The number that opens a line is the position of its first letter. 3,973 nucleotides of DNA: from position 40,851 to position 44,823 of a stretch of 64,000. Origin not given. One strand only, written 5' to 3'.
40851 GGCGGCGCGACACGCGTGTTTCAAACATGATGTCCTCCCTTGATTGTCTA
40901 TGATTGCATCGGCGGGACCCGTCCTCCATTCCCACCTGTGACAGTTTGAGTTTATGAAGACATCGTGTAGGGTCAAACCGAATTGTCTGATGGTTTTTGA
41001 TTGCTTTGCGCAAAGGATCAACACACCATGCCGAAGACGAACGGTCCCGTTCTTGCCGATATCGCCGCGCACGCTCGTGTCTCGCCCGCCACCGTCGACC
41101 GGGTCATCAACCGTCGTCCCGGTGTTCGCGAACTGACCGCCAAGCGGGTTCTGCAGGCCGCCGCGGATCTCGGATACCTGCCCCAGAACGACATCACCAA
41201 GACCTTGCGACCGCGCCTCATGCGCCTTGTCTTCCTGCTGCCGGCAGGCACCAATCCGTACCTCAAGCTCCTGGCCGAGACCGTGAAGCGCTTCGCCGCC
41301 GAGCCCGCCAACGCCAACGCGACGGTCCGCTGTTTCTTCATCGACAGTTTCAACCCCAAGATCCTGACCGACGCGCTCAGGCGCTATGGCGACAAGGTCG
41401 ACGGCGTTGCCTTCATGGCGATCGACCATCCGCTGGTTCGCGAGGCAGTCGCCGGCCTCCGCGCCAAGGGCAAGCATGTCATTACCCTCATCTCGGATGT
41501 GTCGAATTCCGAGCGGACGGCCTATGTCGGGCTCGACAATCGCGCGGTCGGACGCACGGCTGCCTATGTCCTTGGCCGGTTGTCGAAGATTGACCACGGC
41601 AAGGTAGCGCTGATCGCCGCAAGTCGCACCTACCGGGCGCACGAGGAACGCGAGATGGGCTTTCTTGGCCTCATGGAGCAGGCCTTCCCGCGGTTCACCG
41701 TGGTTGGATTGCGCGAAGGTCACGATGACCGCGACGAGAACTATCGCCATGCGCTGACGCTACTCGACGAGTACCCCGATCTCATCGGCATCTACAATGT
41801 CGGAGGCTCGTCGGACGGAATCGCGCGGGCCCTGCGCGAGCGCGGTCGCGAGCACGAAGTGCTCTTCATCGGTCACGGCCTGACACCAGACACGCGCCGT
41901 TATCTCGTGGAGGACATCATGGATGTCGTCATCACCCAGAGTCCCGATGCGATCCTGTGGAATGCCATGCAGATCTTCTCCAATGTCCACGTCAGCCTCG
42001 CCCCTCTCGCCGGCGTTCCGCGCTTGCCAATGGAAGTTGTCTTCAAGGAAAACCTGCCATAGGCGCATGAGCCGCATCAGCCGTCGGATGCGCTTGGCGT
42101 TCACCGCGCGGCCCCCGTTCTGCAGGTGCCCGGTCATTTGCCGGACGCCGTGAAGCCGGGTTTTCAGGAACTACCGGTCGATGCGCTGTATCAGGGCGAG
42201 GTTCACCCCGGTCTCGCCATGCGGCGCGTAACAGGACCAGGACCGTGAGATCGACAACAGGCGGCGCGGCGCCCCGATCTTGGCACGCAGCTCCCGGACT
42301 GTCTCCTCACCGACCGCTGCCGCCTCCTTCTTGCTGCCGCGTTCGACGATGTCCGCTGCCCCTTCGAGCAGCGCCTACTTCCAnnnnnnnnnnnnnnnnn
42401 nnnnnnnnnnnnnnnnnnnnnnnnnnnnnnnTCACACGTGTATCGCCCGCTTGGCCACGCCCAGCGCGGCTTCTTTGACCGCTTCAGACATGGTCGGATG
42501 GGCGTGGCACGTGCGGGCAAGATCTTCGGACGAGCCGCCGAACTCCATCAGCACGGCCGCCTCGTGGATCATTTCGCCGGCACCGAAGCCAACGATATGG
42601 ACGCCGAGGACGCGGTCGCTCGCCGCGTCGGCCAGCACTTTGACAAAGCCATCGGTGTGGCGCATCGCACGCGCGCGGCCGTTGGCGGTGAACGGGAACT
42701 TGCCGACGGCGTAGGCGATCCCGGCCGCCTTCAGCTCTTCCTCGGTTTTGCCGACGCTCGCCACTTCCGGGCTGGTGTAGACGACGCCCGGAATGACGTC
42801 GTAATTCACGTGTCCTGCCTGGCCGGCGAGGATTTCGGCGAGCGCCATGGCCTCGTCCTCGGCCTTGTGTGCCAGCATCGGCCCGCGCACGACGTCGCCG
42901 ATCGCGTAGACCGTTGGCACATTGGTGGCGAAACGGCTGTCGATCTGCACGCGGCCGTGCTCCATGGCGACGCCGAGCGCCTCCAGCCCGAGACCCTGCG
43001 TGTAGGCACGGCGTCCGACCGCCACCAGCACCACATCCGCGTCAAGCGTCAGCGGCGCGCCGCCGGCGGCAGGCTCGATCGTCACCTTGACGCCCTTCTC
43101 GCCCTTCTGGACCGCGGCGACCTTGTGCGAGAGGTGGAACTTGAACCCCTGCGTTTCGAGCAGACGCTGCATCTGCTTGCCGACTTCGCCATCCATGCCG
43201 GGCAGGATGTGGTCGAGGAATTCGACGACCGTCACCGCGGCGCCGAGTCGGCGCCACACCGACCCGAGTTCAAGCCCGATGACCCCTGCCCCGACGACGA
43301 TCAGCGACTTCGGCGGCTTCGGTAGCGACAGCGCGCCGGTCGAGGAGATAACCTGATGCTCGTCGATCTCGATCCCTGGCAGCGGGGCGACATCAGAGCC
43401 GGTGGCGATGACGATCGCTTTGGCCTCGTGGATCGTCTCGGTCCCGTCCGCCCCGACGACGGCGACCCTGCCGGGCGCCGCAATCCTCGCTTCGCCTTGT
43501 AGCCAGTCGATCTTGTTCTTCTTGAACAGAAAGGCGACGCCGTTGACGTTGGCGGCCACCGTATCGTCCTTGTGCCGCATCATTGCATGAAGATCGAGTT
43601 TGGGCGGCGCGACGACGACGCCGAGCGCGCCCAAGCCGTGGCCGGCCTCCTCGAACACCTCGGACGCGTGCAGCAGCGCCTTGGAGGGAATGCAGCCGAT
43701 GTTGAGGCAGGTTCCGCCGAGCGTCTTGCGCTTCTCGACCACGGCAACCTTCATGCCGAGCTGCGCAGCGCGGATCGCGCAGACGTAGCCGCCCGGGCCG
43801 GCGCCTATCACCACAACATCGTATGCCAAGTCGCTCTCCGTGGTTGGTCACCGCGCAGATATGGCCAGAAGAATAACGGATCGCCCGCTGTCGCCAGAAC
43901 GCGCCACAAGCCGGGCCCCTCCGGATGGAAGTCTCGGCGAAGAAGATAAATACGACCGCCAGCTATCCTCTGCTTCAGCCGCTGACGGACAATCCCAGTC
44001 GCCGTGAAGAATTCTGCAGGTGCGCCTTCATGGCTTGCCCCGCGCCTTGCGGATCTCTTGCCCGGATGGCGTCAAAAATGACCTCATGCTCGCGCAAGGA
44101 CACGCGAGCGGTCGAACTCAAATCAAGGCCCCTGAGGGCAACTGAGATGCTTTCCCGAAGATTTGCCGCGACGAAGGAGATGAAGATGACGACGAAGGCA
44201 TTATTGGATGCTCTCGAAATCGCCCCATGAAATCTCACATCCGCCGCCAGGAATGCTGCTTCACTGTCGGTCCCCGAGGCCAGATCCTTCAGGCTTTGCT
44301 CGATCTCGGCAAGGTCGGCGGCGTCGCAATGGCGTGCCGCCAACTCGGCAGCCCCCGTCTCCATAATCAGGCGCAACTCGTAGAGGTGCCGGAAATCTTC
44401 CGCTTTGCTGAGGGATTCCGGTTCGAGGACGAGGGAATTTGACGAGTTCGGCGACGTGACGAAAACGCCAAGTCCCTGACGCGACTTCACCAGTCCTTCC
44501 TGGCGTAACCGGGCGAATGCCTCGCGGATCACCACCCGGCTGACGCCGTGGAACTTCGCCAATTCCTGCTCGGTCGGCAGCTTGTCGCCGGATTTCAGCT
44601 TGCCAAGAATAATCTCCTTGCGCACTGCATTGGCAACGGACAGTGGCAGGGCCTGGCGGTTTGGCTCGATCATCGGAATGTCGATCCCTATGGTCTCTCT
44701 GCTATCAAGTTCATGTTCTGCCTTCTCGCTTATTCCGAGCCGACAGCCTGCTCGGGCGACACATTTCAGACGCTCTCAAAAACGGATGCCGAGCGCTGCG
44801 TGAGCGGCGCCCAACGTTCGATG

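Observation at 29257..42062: RuBisCO-like-protein locus with two kinases, split aldolase/SDR, VOC, YciI and a TRAP transporter: candidate undescribed acid-sugar pathway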

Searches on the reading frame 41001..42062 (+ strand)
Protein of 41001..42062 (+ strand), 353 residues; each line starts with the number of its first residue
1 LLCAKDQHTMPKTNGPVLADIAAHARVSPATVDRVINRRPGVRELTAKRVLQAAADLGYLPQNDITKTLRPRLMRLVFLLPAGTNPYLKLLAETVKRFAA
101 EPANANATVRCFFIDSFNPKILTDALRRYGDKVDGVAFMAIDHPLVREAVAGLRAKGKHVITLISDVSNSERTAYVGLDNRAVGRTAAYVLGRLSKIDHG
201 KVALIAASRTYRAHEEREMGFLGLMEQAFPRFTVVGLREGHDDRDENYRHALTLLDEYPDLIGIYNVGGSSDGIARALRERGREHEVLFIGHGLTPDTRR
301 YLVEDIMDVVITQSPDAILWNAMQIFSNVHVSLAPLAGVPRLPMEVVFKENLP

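Call 4: search_protein_families(library=pfam, proteins=[window:41001-42062:+])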
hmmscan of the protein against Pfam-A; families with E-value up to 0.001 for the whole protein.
window:41001-42062:+ (353 aa): 2 families
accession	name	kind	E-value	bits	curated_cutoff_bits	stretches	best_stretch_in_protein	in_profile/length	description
PF13407.12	Peripla_BP_4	-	9.6e-33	114.2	35.1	1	77-325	2-249/258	Periplasmic binding protein domain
PF00356.27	LacI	-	3.4e-12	46.4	27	1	18-62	2-46/46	Bacterial regulatory proteins, lacI family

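Call 5: search_protein_families(library=ncbifam, proteins=[window:41001-42062:+], max_evalue=0.00001)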
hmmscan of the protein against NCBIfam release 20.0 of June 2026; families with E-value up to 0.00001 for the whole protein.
window:41001-42062:+ (353 aa): 8 families
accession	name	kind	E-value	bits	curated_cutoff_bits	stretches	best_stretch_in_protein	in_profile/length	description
NF007075.0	PRK09526.1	subfamily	1.5e-12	47.1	340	1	17-264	7-244/358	LacI family DNA-binding transcriptional regulator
NF047341.1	lactose_RbsR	equivalog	7.7e-12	45.2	382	1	19-228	6-208/331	ribose utilization transcriptional repressor RbsR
NF007254.0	PRK09701.1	equivalog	1.2e-10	41.1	335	1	171-326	128-283/311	D-allose transporter substrate-binding protein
TIGR01481.1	ccpA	equivalog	3.3e-10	39.9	442.35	1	19-257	6-236/330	catabolite control protein A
NF052440.1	TransRegGNTRPSEAE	equivalog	4.3e-10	39.2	400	1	14-228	4-208/333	HTH-type transcriptional regulator GntR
NF051853.1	TransRegUriRCory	equivalog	1.3e-08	34.3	550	1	16-171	1-151/327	transcriptional regulator UriR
TIGR02637.1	RhaS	equivalog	1.4e-08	34.4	342.25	1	131-306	55-232/302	rhamnose ABC transporter substrate-binding protein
NF008269.0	PRK11041.1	equivalog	5.3e-07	29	436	1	17-101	11-95/342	DNA-binding transcriptional regulator CytR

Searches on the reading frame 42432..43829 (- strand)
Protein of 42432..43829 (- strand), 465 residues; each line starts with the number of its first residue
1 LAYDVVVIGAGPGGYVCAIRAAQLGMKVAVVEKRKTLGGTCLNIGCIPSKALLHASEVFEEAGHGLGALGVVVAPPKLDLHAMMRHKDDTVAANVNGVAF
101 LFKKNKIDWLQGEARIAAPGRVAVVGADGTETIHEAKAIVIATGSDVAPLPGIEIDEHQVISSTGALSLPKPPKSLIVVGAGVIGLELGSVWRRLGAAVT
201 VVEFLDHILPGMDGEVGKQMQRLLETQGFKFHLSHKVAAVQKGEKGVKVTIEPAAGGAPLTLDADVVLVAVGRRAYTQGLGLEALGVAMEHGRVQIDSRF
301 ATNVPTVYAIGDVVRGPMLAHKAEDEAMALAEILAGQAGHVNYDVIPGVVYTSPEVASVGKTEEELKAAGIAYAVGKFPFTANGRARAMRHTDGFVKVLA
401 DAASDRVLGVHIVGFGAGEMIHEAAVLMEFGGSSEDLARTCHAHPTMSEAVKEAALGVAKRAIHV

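Call 4: search_protein_families(library=pfam, proteins=[window:42432-43829:-])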
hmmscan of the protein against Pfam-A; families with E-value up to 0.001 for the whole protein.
window:42432-43829:- (465 aa): 14 families
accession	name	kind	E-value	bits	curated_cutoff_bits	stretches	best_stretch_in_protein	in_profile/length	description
PF07992.20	Pyr_redox_2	-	1.3e-70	238.5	26.1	1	3-327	1-291/291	Pyridine nucleotide-disulphide oxidoreductase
PF02852.28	Pyr_redox_dim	-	2.3e-43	147.3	25.3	1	346-455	1-110/110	Pyridine nucleotide-disulphide oxidoreductase, dimerisation domain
PF00070.33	Pyr_redox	-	1.6e-26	93.1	22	1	176-251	2-79/82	Pyridine nucleotide-disulphide oxidoreductase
PF12831.13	FAD_oxidored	-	8.3e-10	39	27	1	4-41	1-38/416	FAD dependent oxidoreductase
PF13738.12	Pyr_redox_3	-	1.2e-09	38.3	30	1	133-311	122-305/305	Pyridine nucleotide-disulphide oxidoreductase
PF13450.12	NAD_binding_8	-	1.7e-09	38.2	21.9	1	7-42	1-36/68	NAD(P)-binding Rossmann-like domain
PF03486.20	HI0933_like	-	7.4e-09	35.8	50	1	4-38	2-36/244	HI0933-like protein Rossmann domain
PF00890.30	FAD_binding_2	-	3.5e-08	33.5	20.4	1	4-40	1-37/414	FAD binding domain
PF01134.28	GIDA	-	1e-07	31.8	22.1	1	4-145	1-150/391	Glucose inhibited division protein A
PF01266.30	DAO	-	3.2e-06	27.4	27.9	1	4-40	1-38/353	FAD dependent oxidoreductase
PF01494.25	FAD_binding_3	-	1.5e-05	24.8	22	0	3-36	2-35/349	FAD binding domain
PF01946.23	Thi4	-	5.5e-05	23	26.2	1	3-46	18-62/235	Thi4 family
PF13434.12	Lys_Orn_oxgnase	-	0.0002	21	21.3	0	121-188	133-203/339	L-lysine 6-monooxygenase/L-ornithine 5-monooxygenase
PF01262.27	AlaDh_PNT_C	-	0.00087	19.2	23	0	173-223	28-78/214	Alanine dehydrogenase/PNT, C-terminal domain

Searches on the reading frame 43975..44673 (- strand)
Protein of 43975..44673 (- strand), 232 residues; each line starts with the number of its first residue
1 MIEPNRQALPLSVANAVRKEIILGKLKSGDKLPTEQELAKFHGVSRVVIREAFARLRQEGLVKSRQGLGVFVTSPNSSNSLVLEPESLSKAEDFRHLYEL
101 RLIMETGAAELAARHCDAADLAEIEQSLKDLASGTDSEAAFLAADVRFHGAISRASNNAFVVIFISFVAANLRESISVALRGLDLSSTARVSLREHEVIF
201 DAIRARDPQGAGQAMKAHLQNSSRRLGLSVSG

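Call 4: search_protein_families(library=pfam, proteins=[window:43975-44673:-])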
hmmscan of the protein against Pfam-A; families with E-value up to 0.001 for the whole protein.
window:43975-44673:- (232 aa): 4 families
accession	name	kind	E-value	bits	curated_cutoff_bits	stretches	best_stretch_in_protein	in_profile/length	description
PF07729.17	FCD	-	1.8e-25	90.2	24.3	1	97-220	2-124/125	FCD domain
PF00392.27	GntR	-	1.1e-18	67.1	27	1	12-72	4-64/64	Bacterial regulatory proteins, gntR family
PF02082.26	Rrf2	-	9.2e-06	26.3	30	1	27-68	18-59/132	Iron-dependent Transcriptional regulator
PF13545.12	HTH_Crp_2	-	3.1e-05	24.3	27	1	34-73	24-62/70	Crp-like helix-turn-helix domain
